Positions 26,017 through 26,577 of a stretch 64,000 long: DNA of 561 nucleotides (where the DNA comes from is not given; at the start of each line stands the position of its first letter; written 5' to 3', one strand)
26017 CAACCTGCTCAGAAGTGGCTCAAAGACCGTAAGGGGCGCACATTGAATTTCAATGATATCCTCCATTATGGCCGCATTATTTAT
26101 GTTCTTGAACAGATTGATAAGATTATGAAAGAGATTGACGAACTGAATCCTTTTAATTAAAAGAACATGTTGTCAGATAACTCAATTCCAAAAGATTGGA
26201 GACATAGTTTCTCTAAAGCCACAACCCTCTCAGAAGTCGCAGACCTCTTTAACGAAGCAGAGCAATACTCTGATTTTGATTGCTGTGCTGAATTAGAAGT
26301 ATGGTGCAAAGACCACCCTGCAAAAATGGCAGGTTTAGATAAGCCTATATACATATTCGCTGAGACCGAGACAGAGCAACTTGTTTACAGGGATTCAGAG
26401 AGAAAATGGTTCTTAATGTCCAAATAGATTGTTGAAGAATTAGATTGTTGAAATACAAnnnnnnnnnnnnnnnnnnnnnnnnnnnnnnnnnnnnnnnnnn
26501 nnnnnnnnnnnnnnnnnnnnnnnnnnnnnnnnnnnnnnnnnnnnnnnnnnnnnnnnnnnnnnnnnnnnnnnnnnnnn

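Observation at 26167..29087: Unannotatable three-gene cassette between a type IIG enzyme and hicAB: candidate new defence or abortive-infection module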

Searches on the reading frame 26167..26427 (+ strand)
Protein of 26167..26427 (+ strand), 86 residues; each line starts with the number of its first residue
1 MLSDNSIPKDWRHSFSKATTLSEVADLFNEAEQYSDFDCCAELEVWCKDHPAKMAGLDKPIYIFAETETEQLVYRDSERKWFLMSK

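Call 3: search_protein_families(library=pfam, proteins=[window:26167-26427:+], max_evalue=0.1)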
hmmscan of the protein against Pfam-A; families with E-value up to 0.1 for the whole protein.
window:26167-26427:+ (86 aa): 0 families

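Call 4: search_protein_families(library=padloc, proteins=[window:26167-26427:+], max_evalue=0.1)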
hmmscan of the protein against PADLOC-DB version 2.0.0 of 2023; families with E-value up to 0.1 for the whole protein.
window:26167-26427:+ (86 aa): 0 families

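Call 5: search_protein_families(library=ncbifam, proteins=[window:26167-26427:+], max_evalue=0.1)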
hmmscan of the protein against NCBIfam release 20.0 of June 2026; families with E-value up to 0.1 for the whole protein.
window:26167-26427:+ (86 aa): 0 families

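Call 15: find_homologous_proteins(query=window:26167-26427:+)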
Query window:26167-26427:+ (86 aa): 23 proteins with E <= 0.001 among 23 candidates.
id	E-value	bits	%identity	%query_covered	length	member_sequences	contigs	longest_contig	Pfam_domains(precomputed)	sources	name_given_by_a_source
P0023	8.7e-53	194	100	100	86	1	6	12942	-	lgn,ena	-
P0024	5.2e-43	163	85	100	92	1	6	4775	-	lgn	-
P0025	1.6e-38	149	81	91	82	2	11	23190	-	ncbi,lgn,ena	-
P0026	3.2e-38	148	80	94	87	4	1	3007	-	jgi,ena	-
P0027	4.5e-37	144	78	93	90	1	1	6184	-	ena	-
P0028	1.1e-36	143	78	94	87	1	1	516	-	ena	-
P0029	2.5e-36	142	74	98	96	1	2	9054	-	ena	-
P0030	6.5e-36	140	79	91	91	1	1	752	-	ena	-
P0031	1.1e-35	140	78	92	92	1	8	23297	-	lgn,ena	-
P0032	1.9e-35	139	83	87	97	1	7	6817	-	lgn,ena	-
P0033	8.2e-35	137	81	90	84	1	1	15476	-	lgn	-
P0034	1.5e-34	136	75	92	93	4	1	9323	-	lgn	-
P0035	1.0e-33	133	68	99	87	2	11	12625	-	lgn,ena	-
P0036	1.5e-33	133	70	97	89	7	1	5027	-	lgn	-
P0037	2.3e-33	132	70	97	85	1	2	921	-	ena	-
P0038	3.6e-33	131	66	100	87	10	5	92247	-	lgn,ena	-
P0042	7.0e-31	124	73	91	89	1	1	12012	-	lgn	-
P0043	1.1e-30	124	65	100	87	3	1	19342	-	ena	-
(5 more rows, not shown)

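Call 17: find_encoding_contigs(protein=P0038, flank=7000, max_places=3)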
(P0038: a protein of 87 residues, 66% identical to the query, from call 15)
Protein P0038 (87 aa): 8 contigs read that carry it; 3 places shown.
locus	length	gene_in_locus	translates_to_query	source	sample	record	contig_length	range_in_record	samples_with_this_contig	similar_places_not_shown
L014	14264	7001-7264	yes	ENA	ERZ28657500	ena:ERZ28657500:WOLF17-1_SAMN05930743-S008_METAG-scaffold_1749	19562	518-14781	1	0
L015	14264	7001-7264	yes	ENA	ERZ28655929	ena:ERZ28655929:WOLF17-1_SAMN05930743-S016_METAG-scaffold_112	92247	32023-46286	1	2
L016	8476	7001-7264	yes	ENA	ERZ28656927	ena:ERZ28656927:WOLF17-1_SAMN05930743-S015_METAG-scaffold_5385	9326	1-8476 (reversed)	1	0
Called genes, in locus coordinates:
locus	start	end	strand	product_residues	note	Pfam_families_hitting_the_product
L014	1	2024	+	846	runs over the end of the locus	?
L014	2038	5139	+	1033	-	PF02384:N6_Mtase (faint), PF20473:MmeI_Mtase (weak), PF07669:Eco57I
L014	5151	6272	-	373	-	PF07669:Eco57I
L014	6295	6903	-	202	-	PF00239:Resolvase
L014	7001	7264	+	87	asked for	-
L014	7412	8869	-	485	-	-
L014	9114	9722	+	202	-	PF00156:Pribosyltran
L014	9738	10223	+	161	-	-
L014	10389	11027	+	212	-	-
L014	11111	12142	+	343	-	PF02481:DNA_processg_A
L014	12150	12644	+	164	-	PF00702:Hydrolase, PF13419:HAD_2, PF13242:Hydrolase_like (weak)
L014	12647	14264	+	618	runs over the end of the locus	PF00216:Bac_DNA_binding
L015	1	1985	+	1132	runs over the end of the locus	PF13091:PLDc_2, PF00176:SNF2-rel_dom, PF00270:DEAD (weak), PF04851:ResIII, PF00271:Helicase_C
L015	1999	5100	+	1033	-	PF02384:N6_Mtase (faint), PF20473:MmeI_Mtase (weak), PF07669:Eco57I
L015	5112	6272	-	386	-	PF07669:Eco57I, PF12950:TaqI_C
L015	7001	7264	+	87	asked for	-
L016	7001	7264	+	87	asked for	-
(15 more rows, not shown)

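Call 18: find_encoding_contigs(protein=P0031, flank=7000, max_places=3)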
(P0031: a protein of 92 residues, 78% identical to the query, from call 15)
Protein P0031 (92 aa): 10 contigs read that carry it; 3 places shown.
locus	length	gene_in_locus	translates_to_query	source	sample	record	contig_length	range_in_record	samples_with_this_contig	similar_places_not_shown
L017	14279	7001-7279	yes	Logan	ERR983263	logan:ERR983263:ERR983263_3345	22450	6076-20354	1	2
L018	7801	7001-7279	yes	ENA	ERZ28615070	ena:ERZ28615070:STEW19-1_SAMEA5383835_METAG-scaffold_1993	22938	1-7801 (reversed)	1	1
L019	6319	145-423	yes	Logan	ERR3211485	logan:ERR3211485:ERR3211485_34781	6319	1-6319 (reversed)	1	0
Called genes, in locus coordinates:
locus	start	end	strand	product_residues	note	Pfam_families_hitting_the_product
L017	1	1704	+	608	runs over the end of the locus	PF01555:N6_N4_Mtase, PF01170:UPF0020 (faint), PF01555:N6_N4_Mtase (weak)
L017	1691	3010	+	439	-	PF01555:N6_N4_Mtase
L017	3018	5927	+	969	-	PF04851:ResIII, PF00270:DEAD, PF00271:Helicase_C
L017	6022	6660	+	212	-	-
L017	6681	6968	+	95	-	-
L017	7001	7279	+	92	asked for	-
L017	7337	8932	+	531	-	PF07661:MORN_2 (faint)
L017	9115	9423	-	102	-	PF14190:DUF4313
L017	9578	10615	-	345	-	PF12987:DUF3871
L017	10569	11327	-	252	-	PF13479:AAA_24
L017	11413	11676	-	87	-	-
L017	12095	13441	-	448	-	PF12964:DUF3853, PF13481:AAA_25, PF03796:DnaB_C (faint)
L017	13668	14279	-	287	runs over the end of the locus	-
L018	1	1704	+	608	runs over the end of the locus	PF01555:N6_N4_Mtase, PF01170:UPF0020 (faint), PF01555:N6_N4_Mtase (weak)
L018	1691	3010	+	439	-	PF01555:N6_N4_Mtase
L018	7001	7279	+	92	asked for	-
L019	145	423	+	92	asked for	-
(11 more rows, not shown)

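Call 19: find_encoding_contigs(protein=P0025, flank=7000, max_places=3)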
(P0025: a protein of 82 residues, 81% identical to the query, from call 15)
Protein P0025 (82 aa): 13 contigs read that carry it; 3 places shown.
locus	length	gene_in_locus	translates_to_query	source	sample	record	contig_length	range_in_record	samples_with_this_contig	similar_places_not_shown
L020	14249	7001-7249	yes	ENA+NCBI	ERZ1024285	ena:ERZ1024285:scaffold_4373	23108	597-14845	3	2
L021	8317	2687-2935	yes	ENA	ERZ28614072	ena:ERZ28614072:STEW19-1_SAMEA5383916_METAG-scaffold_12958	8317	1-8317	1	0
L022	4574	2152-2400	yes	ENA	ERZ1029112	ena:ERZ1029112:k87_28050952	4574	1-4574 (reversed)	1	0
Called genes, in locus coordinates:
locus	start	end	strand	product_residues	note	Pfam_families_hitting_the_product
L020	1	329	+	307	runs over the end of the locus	?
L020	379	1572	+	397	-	PF00586:AIRS, PF02769:AIRS_C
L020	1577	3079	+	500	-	PF01177:Asp_Glu_race (faint)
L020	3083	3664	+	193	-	PF01612:DNA_pol_A_exo1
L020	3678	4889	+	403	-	PF17785:PUA_3, PF10672:Methyltrans_SAM, PF03602:Cons_hypoth95 (weak), PF05175:MTS (faint)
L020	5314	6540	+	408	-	-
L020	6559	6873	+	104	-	-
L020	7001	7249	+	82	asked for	-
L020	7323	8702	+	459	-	-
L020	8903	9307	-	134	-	-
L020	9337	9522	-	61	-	PF07927:HicA_toxin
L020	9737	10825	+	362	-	PF00112:Peptidase_C1, PF03051:Peptidase_C1_2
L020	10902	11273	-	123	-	PF11680:DUF3276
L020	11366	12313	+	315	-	PF01029:NusB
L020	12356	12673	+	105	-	PF02699:YajC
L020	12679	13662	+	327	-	-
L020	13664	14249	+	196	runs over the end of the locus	PF01121:CoaE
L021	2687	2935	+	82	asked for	-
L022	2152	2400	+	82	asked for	-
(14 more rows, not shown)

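Call 35: search_protein_families(library=padloc, proteins=[L020:5314-6540:+, L020:7323-8702:+, L017:7337-8932:+, L014:7412-8869:-], max_evalue=0.01)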
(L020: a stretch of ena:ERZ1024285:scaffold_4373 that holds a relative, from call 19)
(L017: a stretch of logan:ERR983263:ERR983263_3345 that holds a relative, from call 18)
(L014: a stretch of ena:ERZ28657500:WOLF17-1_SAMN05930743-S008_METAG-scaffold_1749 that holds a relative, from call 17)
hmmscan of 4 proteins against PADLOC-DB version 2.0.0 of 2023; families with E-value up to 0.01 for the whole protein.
L020:5314-6540:+ (408 aa): 0 families

L020:7323-8702:+ (459 aa): 0 families

L017:7337-8932:+ (531 aa): 0 families

L014:7412-8869:- (485 aa): 0 families

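Call 36: search_protein_families(library=pfam, proteins=[L020:5314-6540:+, L020:7323-8702:+, L017:7337-8932:+, L014:7412-8869:-], max_evalue=0.01)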
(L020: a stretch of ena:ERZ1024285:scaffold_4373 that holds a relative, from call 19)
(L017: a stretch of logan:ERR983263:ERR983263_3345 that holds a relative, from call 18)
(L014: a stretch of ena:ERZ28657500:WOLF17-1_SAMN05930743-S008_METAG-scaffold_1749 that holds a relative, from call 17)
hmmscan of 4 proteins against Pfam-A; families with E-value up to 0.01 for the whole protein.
L020:5314-6540:+ (408 aa): 1 family
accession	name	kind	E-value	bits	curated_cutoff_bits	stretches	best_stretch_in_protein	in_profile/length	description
PF18914.6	DUF5666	-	0.0053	17.5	27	0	32-65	13-52/60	Domain of unknown function (DUF5666)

L020:7323-8702:+ (459 aa): 1 family
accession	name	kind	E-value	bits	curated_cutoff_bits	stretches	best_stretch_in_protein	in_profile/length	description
PF12795.12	MscS_porin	-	0.0057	16.7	34.4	1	95-148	31-81/238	Mechanosensitive ion channel porin domain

L017:7337-8932:+ (531 aa): 1 family
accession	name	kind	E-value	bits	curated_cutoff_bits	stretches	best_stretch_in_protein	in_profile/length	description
PF07661.19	MORN_2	-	3.4e-06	27.1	29.6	0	212-232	2-22/22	MORN repeat variant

L014:7412-8869:- (485 aa): 0 families

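Call 50: predict_structure(alignment_id=A2)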
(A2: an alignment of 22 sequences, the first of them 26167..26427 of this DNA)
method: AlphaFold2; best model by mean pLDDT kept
length: 86 residues; sequences in the alignment: 22
mean_pLDDT: 89.7   pTM: 0.78
mean pLDDT of the five models: 89.7, 89.7, 89.0, 83.4, 82.8
residues with pLDDT >= 90: 61; 70-90: 21; 50-70: 3; < 50: 1
segments of 3 or more residues with pLDDT < 50: none
pLDDT, mean of each block of 10 residues (from residue 1): 74 94 96 91 92 87 91 92 91
secondary structure, 60 per line:
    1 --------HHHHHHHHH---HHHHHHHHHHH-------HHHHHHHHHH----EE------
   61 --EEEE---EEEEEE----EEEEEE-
elements in order: H9-17 H21-31 H39-48 E63-66 E70-75 E80-85

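Call 54: fold_search(model_id=the predicted structure, library=pdb)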
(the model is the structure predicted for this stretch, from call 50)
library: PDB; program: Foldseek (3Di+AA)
matches with E <= 10: 258; with E <= 0.001: 0
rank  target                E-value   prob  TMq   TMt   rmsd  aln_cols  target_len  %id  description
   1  1s1u_A                9.5e-01  0.09  0.19  0.05   7.8        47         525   15  Crystal structure of L100I mutant HIV-1 reverse transcriptase in complex with nevirapine (released 2004-06-29)
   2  6zyw_I                1.1e+00  0.05  0.24  0.23  13.5        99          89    5  Outer Dynein Arm-Shulin complex - overall structure (Tetrahymena thermophila) (released 2021-01-20)
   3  5fu6_B                1.3e+00  0.03  0.22  0.14  12.2       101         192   15  NOT module of the human CCR4-NOT complex (Crystallization mutant) (released 2016-03-23)
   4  6z52_A                1.6e+00  0.04  0.21  0.06  13.8        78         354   15  Crystal structure of CLK3 in complex with macrocycle ODS2003136 (released 2020-06-03)
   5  8j1j_B                1.8e+00  0.07  0.18  0.05   6.5        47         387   15  Cryo-EM structure of the AsCas12f-YHAM-sgRNAS3-5v7-target DNA (released 2023-09-27)
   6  3klh_A                1.8e+00  0.07  0.20  0.05   7.1        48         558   17  Crystal structure of AZT-Resistant HIV-1 Reverse Transcriptase crosslinked to post-translocation AZTMP-Terminated DNA  (released 2010-09-22)
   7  9f9v_A                1.9e+00  0.13  0.22  0.07   3.5        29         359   21  Crystal structure of 892_05174 from Planctomycetota strain 892 (released 2025-01-08)
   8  4i7h_B                1.9e+00  0.06  0.29  0.21  14.6        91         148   10  Structural basis for peroxide sensing and gene regulation by PerR from Streptococcus pyogenes (released 2013-05-08)
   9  1wwq_MODEL_1_A        1.9e+00  0.04  0.20  0.16  11.2        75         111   12  Solution Structure of Mouse ER (released 2006-01-03)
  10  9jog_A                2.1e+00  0.12  0.21  0.06   3.7        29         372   21  COMPLEX STRUCTURE OF ENDO-1,3-FUCANASE (FUN168D) WITH FUCOTETRAOSE FROM HOLOTHURIA TUBULOSA (released 2024-11-27)
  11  9f9v_B                2.4e+00  0.11  0.22  0.06   3.7        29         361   21  Crystal structure of 892_05174 from Planctomycetota strain 892 (released 2025-01-08)
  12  8sh2_C                2.4e+00  0.08  0.21  0.05   8.4        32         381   16  KLHDC2 in complex with EloB and EloC (released 2024-01-03)
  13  4c0d_B                2.4e+00  0.03  0.24  0.14  11.9       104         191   15  Structure of the NOT module of the human CCR4-NOT complex (CNOT1-CNOT2-CNOT3) (released 2013-10-09)
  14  9joc                  2.5e+00  0.11  0.22  0.06   3.6        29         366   21  CRYSTAL STRUCTURE OF ENDO-1,3-FUCANASE (FUN168D) FROM GH168 FAMILY (released 2024-11-27)
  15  9jof_A                2.5e+00  0.11  0.21  0.06   3.7        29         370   21  COMPLEX STRUCTURE OF ENDO-1,3-FUCANASE (FUN168D) FROM GH168 FAMILY WITH FUCOTRIOSE (released 2024-11-27)
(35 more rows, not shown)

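Call 60: search_solved_structures(query=A2, max_evalue=10)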
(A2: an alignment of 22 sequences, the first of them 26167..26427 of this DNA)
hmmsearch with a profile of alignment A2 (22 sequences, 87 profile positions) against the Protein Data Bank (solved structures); distinct sequences matched with E-value up to 10: 0.

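Call 61: search_protein_families(library=phrogs, proteins=[window:26167-26427:+, L020:7323-8702:+, L017:7337-8932:+], max_evalue=0.01)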
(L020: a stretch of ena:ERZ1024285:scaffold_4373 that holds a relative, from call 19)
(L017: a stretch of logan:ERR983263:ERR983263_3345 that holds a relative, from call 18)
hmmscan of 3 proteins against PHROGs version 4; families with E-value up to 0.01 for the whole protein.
window:26167-26427:+ (86 aa): 0 families

L020:7323-8702:+ (459 aa): 0 families

L017:7337-8932:+ (531 aa): 0 families

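Call 62: fold_search(model_id=the predicted structure, library=viral)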
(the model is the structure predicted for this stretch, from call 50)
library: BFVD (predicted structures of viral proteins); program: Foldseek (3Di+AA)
matches with E <= 10: 604; with E <= 0.001: 0
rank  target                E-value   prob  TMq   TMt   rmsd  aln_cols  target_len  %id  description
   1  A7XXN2                2.3e-01  0.11  0.24  0.18  16.4        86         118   10  WD40 repeat protein [Thermus phage P74-26]
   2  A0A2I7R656            2.7e-01  0.28  0.28  0.31   7.3        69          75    6  (no name in the UniProt tables at hand)
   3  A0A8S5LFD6            4.6e-01  0.38  0.34  0.29  10.7        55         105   13  Uncharacterized protein [Siphoviridae sp. ct3CA7]
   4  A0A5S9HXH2            4.6e-01  0.15  0.23  0.27  10.4        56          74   12  Uncharacterized protein [Tenacibaculum phage PTm1]
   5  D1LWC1                4.9e-01  0.08  0.22  0.10  10.5        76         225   13  Uncharacterized protein [Prochlorococcus phage P-SSM2]
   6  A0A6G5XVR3            5.3e-01  0.11  0.28  0.26  12.0        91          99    5  (no name in the UniProt tables at hand)
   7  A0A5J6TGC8            6.0e-01  0.09  0.29  0.19  14.2        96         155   18  (no name in the UniProt tables at hand)
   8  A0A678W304            6.0e-01  0.06  0.22  0.16  11.7       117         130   10  DUF6950 domain-containing protein [Pseudo-nitzschia multiseries DNA virus]
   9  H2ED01                6.4e-01  0.08  0.25  0.08  12.2        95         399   12  Putative BTB_POZ domain-containing protein [Moumouvirus sp. 'Monve']
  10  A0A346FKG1            7.8e-01  0.15  0.21  0.24   5.2        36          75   14  Uncharacterized protein [Synechococcus virus S-PRM1]
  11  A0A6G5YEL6            8.3e-01  0.05  0.22  0.20  12.8        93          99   16  (no name in the UniProt tables at hand)
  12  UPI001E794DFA         8.9e-01  0.13  0.21  0.23   4.9        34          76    6  (no name look-up for this kind of identifier)
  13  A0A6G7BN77            8.9e-01  0.10  0.28  0.03  14.1        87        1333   13  Replicase [Human respiratory syncytial virus]
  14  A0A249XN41            9.5e-01  0.08  0.26  0.21   9.1        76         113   14  Uncharacterized protein [Arthrobacter phage GurgleFerb]
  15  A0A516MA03            9.5e-01  0.04  0.23  0.22  19.6       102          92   15  (no name in the UniProt tables at hand)
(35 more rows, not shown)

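Call 63: find_encoding_contigs(protein=P0043, flank=7000, max_places=2)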
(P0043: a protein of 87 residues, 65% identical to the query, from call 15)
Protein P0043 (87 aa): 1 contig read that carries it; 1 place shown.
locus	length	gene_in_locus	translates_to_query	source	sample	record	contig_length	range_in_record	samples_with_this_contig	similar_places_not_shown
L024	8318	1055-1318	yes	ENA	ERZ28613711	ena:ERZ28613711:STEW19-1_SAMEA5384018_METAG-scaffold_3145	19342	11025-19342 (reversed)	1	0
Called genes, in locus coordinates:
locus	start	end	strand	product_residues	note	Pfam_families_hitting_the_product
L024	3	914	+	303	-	?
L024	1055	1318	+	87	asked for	-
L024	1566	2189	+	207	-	PF04343:DUF488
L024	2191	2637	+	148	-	PF04343:DUF488, PF22751:DUF488-N3a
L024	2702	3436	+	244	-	-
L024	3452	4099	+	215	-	-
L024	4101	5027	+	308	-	-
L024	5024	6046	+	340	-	PF00656:Peptidase_C14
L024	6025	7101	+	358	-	-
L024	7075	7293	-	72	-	-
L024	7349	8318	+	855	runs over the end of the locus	PF12770:CHAT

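Call 64: find_encoding_contigs(protein=P0033, flank=7000, max_places=2)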
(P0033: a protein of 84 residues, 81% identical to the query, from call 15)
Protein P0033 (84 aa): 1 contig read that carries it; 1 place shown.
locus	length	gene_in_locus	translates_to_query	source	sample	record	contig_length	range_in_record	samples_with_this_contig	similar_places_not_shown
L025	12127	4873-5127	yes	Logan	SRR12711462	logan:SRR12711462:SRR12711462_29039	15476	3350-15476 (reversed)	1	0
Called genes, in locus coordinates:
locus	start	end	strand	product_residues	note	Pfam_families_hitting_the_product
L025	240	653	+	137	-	-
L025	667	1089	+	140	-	-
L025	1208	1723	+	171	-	-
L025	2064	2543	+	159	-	-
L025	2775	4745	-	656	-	PF05265:DUF723, PF05265:DUF723, PF21817:CapR, PF05265:DUF723 (weak), PF21817:CapR (weak), PF05265:DUF723, PF14311:DUF4379 (weak), PF05265:DUF723, +2 more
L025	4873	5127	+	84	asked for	-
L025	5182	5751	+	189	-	-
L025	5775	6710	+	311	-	-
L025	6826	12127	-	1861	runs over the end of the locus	PF14903:WG_beta_rep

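Call 65: find_encoding_contigs(protein=P0042, flank=7000, max_places=2)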
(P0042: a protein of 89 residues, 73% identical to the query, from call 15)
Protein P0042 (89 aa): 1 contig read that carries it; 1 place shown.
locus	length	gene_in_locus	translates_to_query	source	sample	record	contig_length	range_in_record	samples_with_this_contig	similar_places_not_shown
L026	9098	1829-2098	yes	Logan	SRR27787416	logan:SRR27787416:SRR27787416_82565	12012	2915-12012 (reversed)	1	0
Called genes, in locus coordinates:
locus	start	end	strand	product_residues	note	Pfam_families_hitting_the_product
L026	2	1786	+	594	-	?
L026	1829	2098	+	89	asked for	-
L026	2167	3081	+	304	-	PF02368:Big_2, PF20578:aBig_2 (faint), PF26182:Ig_NUP210_5th (faint), PF02368:Big_2, PF26918:Ig_Eae (weak), PF22359:Big-like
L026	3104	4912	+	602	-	-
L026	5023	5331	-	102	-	PF14190:DUF4313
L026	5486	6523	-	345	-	PF12987:DUF3871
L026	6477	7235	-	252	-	PF13479:AAA_24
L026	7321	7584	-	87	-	-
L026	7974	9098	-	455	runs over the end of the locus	PF12964:DUF3853, PF13481:AAA_25, PF03796:DnaB_C (faint)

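Call 68: find_related_loci(query=A2, collection=viral_contigs, flank=7000)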
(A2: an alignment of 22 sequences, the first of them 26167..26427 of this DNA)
Query A2 (86 aa) in viral_contigs; peptide patterns used: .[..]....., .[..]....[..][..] (x = any residue, [..] = any of these).
11 stretches matched a pattern, but none encodes a relative of the query by tblastn (E <= 1e-3).
